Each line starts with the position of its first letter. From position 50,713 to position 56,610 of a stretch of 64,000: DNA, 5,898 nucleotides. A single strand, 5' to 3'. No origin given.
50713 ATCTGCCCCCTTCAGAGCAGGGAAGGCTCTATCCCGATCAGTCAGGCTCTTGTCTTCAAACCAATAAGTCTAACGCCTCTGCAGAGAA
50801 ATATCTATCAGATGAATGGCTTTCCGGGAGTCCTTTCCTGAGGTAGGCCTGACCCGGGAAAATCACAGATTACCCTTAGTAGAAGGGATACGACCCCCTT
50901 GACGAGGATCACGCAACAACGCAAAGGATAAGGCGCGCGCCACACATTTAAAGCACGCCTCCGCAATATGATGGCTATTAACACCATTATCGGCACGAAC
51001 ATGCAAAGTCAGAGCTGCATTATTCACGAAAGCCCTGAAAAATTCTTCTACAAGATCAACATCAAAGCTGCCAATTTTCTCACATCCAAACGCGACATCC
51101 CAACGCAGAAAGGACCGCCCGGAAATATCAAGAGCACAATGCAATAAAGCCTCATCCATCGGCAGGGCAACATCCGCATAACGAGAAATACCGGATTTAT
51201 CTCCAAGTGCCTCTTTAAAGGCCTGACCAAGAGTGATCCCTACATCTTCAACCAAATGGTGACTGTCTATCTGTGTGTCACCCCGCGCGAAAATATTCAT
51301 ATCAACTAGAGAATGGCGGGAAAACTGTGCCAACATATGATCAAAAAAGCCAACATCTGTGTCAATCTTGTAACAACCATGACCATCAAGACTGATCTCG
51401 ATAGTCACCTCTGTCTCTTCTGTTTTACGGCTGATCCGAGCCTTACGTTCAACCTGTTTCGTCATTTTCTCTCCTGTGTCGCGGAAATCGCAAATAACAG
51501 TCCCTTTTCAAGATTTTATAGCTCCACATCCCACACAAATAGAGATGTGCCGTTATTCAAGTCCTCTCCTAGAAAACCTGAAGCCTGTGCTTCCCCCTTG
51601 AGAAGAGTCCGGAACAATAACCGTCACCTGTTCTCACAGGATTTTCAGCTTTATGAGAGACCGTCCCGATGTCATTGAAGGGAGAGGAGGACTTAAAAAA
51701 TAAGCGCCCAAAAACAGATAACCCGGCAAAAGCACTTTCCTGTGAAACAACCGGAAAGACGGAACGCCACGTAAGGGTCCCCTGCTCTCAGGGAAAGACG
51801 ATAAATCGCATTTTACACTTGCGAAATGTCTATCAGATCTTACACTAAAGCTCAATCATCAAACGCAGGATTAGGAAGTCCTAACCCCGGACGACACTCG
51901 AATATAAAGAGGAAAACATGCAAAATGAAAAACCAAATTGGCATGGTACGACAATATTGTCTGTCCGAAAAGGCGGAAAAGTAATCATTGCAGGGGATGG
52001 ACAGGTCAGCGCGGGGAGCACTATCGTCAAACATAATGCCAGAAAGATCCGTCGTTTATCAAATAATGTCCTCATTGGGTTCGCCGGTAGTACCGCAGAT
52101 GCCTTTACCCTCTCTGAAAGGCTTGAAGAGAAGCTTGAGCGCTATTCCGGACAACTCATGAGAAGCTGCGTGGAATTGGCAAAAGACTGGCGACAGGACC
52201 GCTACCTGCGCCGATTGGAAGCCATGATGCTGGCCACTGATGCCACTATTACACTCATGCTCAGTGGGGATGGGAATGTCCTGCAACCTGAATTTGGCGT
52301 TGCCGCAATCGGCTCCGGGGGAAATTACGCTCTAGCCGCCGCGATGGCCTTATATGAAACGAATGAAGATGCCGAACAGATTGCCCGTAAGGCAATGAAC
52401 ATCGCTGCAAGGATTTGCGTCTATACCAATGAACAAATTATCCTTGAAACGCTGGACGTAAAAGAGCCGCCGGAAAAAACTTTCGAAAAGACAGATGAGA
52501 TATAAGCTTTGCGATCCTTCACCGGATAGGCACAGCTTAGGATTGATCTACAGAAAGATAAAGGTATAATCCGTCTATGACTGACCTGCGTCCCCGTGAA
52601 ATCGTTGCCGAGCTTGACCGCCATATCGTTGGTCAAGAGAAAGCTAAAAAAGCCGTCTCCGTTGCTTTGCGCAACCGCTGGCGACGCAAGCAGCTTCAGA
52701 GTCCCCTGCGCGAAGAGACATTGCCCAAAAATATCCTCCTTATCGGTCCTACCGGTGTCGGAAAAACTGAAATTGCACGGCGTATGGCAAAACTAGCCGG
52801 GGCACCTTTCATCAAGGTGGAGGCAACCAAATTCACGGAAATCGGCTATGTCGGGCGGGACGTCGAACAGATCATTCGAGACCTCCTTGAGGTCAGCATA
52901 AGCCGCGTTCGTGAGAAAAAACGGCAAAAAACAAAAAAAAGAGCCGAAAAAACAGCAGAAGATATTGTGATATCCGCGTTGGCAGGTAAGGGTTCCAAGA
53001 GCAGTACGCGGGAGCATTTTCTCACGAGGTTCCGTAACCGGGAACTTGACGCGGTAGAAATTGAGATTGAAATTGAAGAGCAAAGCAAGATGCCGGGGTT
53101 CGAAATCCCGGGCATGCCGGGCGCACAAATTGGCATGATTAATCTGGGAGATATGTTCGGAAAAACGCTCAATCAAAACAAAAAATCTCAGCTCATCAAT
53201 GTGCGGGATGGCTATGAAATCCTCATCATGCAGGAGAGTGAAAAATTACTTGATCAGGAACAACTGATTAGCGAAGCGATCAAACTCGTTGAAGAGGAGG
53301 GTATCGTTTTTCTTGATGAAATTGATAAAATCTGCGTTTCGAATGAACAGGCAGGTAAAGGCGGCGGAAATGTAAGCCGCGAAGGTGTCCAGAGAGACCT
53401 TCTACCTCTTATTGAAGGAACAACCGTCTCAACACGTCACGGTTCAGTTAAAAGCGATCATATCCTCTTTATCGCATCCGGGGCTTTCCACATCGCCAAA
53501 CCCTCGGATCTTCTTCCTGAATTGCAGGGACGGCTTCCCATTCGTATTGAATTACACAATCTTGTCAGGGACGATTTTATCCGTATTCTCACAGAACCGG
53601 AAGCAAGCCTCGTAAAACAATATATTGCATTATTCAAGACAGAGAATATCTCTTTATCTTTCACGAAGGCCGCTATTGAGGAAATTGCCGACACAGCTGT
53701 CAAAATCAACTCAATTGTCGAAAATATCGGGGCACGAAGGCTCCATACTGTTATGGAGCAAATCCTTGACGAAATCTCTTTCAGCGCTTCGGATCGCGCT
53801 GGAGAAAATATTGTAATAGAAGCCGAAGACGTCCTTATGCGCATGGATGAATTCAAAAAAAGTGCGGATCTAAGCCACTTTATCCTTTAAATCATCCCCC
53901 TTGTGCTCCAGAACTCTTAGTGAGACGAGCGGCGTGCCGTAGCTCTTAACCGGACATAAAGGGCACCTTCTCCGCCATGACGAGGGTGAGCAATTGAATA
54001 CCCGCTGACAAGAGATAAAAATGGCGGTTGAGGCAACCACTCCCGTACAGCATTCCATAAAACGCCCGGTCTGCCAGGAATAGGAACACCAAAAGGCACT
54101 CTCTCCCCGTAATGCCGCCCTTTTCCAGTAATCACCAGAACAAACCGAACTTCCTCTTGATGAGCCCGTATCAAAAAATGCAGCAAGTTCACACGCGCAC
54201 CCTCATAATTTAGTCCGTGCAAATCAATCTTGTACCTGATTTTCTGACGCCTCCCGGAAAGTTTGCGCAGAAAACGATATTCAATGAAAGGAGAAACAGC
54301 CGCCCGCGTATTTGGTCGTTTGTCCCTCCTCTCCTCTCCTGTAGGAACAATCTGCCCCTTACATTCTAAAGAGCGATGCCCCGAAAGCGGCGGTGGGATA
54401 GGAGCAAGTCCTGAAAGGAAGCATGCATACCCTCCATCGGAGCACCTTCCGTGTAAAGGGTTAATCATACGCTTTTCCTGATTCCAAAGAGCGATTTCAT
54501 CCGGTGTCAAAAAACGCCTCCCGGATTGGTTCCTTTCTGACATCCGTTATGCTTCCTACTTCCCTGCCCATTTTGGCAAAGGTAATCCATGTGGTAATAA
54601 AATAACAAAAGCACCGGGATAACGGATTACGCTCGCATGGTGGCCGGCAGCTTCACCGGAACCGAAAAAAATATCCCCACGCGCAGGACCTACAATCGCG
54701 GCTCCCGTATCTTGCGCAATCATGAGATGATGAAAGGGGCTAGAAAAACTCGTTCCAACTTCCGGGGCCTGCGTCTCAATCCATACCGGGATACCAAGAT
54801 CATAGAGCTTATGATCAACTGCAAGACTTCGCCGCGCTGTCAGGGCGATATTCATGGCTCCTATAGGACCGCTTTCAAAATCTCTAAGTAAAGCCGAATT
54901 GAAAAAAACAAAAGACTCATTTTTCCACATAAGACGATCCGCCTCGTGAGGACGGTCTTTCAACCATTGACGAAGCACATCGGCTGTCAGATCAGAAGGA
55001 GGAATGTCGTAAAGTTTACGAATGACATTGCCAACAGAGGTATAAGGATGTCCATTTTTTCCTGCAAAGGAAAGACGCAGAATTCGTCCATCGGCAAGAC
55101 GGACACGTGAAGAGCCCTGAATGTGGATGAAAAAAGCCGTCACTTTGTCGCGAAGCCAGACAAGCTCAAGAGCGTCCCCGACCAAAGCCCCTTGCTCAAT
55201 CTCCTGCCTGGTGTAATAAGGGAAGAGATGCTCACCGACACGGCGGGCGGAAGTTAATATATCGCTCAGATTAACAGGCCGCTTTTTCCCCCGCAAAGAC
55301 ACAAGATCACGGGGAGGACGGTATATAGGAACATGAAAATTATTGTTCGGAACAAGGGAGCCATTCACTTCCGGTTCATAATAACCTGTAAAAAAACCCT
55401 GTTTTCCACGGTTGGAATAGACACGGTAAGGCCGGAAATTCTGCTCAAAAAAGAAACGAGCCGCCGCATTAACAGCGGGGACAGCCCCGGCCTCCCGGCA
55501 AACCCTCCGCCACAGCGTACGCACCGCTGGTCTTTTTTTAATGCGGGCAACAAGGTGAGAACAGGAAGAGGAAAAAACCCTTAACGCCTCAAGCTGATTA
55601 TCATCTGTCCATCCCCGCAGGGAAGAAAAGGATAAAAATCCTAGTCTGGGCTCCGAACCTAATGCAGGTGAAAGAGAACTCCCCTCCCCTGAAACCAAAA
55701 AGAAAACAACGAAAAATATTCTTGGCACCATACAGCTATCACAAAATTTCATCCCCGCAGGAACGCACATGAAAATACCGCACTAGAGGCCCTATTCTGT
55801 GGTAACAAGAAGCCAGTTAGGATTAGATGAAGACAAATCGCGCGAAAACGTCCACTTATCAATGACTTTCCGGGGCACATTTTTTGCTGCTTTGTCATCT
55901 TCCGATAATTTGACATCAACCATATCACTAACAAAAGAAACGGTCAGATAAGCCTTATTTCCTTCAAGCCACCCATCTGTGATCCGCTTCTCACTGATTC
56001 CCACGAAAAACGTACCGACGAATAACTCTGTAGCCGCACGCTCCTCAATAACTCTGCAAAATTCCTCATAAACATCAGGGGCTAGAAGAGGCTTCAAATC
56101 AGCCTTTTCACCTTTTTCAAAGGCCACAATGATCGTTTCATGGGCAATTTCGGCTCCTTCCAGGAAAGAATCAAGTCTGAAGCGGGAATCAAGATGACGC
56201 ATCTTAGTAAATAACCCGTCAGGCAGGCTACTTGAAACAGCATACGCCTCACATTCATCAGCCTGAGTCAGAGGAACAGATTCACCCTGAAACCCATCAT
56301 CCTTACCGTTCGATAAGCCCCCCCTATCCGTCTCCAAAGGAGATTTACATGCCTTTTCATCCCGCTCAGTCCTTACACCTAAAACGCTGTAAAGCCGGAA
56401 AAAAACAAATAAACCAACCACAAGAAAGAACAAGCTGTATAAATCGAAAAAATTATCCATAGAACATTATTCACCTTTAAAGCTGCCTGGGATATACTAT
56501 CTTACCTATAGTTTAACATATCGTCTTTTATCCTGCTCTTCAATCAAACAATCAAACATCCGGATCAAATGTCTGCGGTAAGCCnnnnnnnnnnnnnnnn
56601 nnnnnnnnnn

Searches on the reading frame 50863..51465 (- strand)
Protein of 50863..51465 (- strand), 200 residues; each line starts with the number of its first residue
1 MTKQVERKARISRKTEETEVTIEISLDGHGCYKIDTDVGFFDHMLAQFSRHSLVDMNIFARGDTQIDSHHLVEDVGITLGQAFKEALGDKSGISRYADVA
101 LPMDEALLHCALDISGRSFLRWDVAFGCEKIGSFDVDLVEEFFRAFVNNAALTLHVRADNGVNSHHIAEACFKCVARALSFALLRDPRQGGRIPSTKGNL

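Call 48: search_protein_families(library=pfam, proteins=[window:50863-51465:-], max_evalue=0.00001)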
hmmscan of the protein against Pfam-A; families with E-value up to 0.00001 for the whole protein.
window:50863-51465:- (200 aa): 1 family
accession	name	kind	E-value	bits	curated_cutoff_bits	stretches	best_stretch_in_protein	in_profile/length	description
PF00475.24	IGPD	-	5.4e-63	211.8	27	1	36-179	1-144/144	Imidazoleglycerol-phosphate dehydratase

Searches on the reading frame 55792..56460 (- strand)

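Call 6: search_protein_families(library=pfam, proteins=[window:55792-56460:-])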
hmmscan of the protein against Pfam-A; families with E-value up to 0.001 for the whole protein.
window:55792-56460:- (222 aa): 1 family
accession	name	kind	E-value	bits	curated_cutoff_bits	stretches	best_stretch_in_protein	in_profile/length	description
PF04280.21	Tim44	-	1.5e-31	109.9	29.6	1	84-221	5-145/147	Tim44-like domain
